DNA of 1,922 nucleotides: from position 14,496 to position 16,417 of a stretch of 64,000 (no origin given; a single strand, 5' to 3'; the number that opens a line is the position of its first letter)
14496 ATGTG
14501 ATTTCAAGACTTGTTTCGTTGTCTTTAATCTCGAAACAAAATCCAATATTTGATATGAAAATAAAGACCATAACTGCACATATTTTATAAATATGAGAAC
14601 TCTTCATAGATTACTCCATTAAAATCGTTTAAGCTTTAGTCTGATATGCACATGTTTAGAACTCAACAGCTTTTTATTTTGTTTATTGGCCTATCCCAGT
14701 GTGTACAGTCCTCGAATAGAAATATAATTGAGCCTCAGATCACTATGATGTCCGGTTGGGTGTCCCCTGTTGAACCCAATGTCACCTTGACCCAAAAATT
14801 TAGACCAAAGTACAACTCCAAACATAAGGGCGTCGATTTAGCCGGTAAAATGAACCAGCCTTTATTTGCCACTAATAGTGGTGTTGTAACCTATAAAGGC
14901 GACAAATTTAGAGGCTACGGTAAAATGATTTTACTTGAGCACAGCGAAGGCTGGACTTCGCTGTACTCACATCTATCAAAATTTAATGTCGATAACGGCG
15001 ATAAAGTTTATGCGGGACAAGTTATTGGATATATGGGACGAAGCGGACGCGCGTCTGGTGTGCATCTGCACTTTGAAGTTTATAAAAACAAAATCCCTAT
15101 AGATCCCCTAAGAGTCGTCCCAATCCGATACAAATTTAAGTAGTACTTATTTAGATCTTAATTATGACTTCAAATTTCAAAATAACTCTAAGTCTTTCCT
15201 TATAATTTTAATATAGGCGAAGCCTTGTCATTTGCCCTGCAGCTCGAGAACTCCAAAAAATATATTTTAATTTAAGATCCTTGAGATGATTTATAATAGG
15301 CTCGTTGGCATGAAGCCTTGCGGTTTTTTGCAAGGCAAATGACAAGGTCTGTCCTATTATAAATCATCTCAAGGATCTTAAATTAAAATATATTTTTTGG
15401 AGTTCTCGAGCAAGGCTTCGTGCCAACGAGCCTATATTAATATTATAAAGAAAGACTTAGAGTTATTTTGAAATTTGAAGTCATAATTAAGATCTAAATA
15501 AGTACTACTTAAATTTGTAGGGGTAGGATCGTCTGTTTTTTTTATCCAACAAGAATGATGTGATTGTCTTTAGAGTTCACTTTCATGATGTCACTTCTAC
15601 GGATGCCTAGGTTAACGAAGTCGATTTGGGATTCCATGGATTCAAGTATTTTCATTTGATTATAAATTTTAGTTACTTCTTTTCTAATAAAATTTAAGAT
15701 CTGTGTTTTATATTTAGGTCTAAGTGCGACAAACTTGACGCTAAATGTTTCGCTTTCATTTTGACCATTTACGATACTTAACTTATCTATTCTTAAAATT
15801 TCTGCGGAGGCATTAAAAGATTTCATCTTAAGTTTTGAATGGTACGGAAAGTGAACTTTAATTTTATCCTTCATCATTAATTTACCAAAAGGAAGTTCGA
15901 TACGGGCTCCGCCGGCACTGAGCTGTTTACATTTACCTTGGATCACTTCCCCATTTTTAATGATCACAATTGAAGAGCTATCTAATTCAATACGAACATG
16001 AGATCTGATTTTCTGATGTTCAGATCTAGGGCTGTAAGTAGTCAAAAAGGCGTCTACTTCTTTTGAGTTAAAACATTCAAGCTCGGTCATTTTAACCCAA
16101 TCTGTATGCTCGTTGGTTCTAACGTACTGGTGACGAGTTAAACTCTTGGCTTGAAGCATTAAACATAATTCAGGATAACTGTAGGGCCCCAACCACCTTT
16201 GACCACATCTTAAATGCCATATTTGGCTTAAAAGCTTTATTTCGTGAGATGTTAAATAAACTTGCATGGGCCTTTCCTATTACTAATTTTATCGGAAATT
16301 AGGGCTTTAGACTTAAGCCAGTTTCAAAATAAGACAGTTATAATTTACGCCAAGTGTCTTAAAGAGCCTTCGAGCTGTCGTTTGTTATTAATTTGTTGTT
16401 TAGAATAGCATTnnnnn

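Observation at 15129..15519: Nested giant palindrome: a complete hairpin element sits inside the apical loop of another copy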

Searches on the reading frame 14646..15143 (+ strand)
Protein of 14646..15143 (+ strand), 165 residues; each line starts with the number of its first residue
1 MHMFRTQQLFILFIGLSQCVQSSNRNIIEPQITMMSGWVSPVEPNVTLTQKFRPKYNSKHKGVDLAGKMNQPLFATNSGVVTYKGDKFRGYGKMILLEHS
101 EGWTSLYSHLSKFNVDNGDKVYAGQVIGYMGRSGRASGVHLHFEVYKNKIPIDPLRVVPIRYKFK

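Call 13: find_encoding_contigs(protein=window:14646-15143:+, flank=6000, max_places=10)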
Protein window:14646-15143:+ (165 aa): 3 contigs read that carry it; 1 place shown.
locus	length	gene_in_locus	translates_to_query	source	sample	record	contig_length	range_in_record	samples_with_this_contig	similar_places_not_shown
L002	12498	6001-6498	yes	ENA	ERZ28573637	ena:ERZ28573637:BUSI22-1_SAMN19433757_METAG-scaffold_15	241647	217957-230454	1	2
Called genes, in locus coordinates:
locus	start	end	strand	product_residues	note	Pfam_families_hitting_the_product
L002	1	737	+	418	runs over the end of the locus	PF00109:ketoacyl-synt, PF00108:Thiolase_N (weak), PF02801:Ketoacyl-synt_C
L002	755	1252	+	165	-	PF02502:LacAB_rpiB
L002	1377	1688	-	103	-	-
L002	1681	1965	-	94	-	PF02604:PhdYeFM_antitox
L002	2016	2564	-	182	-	-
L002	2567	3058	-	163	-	-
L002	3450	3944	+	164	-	-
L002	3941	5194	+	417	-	PF00464:SHMT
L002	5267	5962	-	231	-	PF16036:Chalcone_3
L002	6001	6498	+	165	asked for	PF01551:Peptidase_M23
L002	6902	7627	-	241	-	PF14237:GYF_2 (weak), PF07238:PilZ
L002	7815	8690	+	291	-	-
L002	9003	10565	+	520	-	-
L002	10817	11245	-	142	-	-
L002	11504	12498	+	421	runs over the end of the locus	PF00561:Abhydrolase_1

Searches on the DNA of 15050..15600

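Call 14: search_rna_families(source=window, start=15050, end=15600, threshold=evalue, max_evalue=10)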
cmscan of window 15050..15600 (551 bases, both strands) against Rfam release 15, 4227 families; matches with E-value up to 10: 14.
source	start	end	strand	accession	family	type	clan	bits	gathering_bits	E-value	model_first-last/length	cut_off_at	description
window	15262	15393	+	RF04127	MIR8007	Gene; miRNA;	-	40.5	195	3.6e-06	1-226/226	no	MIR8007 microRNA precursor family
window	15300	15431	-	RF00075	MIR166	Gene; miRNA;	-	37.6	60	3e-07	1-111/111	no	mir-166 microRNA precursor family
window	15267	15388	+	RF03601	MIR7993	Gene; miRNA;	-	34.4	100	0.00014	1-138/138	no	MIR7993 microRNA precursor family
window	15300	15431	+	RF00075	MIR166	Gene; miRNA;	-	31.4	60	2e-05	1-111/111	no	mir-166 microRNA precursor family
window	15258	15396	+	RF03926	MIR1435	Gene; miRNA;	-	30.7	94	0.013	1-186/186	no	MIR1435 microRNA precursor family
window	15291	15448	+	RF04112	MIR5512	Gene; miRNA;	-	28.4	139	0.0031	1-132/132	no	MIR5512 microRNA precursor family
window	15296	15435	-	RF04112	MIR5512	Gene; miRNA;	-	24.4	139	0.033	22-109/132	no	MIR5512 microRNA precursor family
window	15282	15461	+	RF02526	SSRC34_1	Gene; sRNA;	-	19.8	64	3.3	1-128/128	no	Streptococcus sRNA SSRC34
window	15326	15426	+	RF00199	SL2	Gene;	CL00020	16.6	41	8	1-110/110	no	SL2 RNA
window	15497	15551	-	RF01559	DdR1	Gene; snRNA; snoRNA; CD-box;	-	15.8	70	3.2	1-66/66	no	Dictyostelium snoRNA DdR1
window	15286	15446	+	RF03974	MIR838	Gene; miRNA;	-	15.5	190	3.3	1-170/170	no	MIR838 microRNA precursor family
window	15266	15372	+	RF02722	sca_ncR27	Gene; snRNA; snoRNA; scaRNA;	-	14.7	91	5.7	1-83/83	no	Small Cajal body specific RNA ncR27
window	15102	15198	-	RF00451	MIR395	Gene; miRNA;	-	13.5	56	9.6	1-104/104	no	mir-395 microRNA precursor family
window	15257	15369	+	RF00028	Intron_gpI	Intron;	-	12.5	50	1.5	1-253/253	no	Group I catalytic intron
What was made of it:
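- On Any Rfam RNA family: In 15050-15600 there are only sub-threshold miRNA-precursor models, which are generic long hairpins (call 14).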

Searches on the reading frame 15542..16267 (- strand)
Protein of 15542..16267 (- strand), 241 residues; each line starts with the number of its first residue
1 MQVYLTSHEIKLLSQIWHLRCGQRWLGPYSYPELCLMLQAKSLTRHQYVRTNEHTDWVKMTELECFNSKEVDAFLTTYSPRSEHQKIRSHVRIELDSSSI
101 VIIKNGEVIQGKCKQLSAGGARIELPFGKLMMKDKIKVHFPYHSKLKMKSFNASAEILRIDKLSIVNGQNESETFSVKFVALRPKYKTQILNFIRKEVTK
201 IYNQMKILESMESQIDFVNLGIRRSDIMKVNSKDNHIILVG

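Call 12: find_encoding_contigs(protein=window:15542-16267:-, flank=6000, max_places=10)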
Protein window:15542-16267:- (241 aa): 3 contigs read that carry it; 1 place shown.
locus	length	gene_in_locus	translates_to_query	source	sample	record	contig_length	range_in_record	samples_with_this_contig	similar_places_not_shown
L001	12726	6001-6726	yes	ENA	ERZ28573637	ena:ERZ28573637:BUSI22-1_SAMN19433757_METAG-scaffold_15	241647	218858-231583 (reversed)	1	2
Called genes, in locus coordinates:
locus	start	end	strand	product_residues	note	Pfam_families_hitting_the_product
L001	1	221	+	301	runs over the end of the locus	-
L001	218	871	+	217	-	PF21948:LplA-B_cat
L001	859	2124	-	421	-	PF00561:Abhydrolase_1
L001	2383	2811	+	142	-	-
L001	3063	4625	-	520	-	-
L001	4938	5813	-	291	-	-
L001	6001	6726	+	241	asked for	PF14237:GYF_2 (weak), PF07238:PilZ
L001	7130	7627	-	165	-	PF01551:Peptidase_M23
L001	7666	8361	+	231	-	PF16036:Chalcone_3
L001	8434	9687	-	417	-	PF00464:SHMT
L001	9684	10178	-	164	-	-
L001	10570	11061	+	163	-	-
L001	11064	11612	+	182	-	-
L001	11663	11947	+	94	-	PF02604:PhdYeFM_antitox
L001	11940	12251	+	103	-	-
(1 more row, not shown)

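Call 32: find_homologous_proteins(query=window:15542-16267:-, max_evalue=1e-10)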
Query window:15542-16267:- (241 aa): 17 proteins with E <= 1e-10 among 153 candidates.
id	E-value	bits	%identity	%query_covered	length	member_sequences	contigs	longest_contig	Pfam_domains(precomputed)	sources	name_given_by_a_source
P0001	3.8e-156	535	100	100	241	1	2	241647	PF07238.20,PF14237.12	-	-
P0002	1.5e-137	474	87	100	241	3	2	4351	PF07238.20,PF14237.12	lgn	-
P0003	9.2e-137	472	85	100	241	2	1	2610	PF07238.20,PF14237.12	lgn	-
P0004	2.8e-136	470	86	100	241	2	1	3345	PF07238.20,PF14237.12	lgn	-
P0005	5.0e-135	466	84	100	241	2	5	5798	PF07238.20,PF14237.12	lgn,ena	-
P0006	2.5e-134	464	84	100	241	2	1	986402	PF07238.20,PF14237.12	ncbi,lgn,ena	-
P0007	4.8e-133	460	83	100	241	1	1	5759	PF07238.20,PF14237.12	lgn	-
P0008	2.7e-130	451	82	100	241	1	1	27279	PF07238.20,PF14237.12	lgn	-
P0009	1.6e-129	448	80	100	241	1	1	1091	PF07238.20,PF14237.12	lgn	-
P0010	2.1e-127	441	81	100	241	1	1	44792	PF07238.20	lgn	-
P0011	2.6e-127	441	79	100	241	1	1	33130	PF07238.20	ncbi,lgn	-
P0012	5.5e-121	420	76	100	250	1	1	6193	PF07238.20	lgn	-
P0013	4.3e-99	349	63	100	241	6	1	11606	PF07238.20,PF14237.12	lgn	-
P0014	1.6e-93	330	61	100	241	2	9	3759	PF07238.20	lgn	-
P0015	1.2e-90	321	56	97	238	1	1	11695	PF07238.20,PF14237.12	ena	-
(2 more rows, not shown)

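Call 33: find_encoding_contigs(protein=P0006, flank=10000, max_places=4)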
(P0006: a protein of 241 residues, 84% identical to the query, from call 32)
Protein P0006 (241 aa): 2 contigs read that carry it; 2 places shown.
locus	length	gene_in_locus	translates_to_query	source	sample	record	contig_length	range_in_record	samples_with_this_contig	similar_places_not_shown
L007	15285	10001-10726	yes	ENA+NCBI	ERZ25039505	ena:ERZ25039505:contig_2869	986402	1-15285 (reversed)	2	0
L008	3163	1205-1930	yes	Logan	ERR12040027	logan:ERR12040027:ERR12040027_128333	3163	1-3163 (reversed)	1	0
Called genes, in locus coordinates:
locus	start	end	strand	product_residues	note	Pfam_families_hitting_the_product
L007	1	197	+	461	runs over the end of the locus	-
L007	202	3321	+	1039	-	PF00873:ACR_tran, PF02355:SecD_SecF_C (faint)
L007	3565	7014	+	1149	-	PF02811:PHP, PF07733:DNA_pol3_alpha, PF17657:DNA_pol3_finger, PF14579:HHH_6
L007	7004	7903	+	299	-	-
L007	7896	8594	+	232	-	PF21948:LplA-B_cat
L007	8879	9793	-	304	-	-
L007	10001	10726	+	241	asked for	PF14237:GYF_2 (weak), PF07238:PilZ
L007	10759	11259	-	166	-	PF01551:Peptidase_M23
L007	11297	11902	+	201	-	PF16036:Chalcone_3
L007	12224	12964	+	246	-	PF04116:FA_hydroxylase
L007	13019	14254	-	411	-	PF00464:SHMT, PF01212:Beta_elim_lyase (faint)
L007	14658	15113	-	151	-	PF02502:LacAB_rpiB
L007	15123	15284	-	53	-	?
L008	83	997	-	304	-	-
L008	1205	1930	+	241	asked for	PF14237:GYF_2 (weak), PF07238:PilZ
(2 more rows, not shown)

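Call 34: find_encoding_contigs(protein=P0002, flank=4000, max_places=4)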
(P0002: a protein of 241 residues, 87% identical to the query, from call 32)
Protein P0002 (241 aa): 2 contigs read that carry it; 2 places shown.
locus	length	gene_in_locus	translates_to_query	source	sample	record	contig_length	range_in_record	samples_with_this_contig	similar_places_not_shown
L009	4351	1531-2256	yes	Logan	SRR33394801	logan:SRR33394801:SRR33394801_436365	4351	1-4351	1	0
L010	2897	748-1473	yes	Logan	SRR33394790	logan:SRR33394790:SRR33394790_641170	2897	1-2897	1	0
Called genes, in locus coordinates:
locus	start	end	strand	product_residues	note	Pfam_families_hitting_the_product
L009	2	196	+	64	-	?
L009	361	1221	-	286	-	-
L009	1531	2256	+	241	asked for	PF14237:GYF_2 (faint), PF07238:PilZ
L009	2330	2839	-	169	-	PF01551:Peptidase_M23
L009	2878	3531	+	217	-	PF16036:Chalcone_3 (weak)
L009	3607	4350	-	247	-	?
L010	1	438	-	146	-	?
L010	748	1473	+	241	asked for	PF14237:GYF_2 (faint), PF07238:PilZ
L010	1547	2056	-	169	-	PF01551:Peptidase_M23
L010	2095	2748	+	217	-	PF16036:Chalcone_3 (weak)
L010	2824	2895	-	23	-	?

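Call 35: find_encoding_contigs(protein=P0008, flank=10000, max_places=4)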
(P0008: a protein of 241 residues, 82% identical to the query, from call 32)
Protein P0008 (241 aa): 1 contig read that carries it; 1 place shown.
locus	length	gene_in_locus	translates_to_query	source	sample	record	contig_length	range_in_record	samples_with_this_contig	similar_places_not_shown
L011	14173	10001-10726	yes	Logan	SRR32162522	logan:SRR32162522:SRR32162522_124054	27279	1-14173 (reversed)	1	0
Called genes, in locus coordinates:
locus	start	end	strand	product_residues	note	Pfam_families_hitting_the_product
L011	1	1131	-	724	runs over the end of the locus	PF01926:MMR_HSR1 (faint)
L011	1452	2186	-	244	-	-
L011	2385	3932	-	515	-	-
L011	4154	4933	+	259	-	PF04338:DUF481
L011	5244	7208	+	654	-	PF07637:PSD5 (weak), PF07631:PSD4, PF07627:PSCyt3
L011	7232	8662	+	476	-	PF07586:HXXSHH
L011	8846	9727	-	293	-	-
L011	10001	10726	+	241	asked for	PF14237:GYF_2 (weak), PF07238:PilZ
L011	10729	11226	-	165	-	PF01551:Peptidase_M23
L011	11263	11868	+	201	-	PF16036:Chalcone_3 (weak)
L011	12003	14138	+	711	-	-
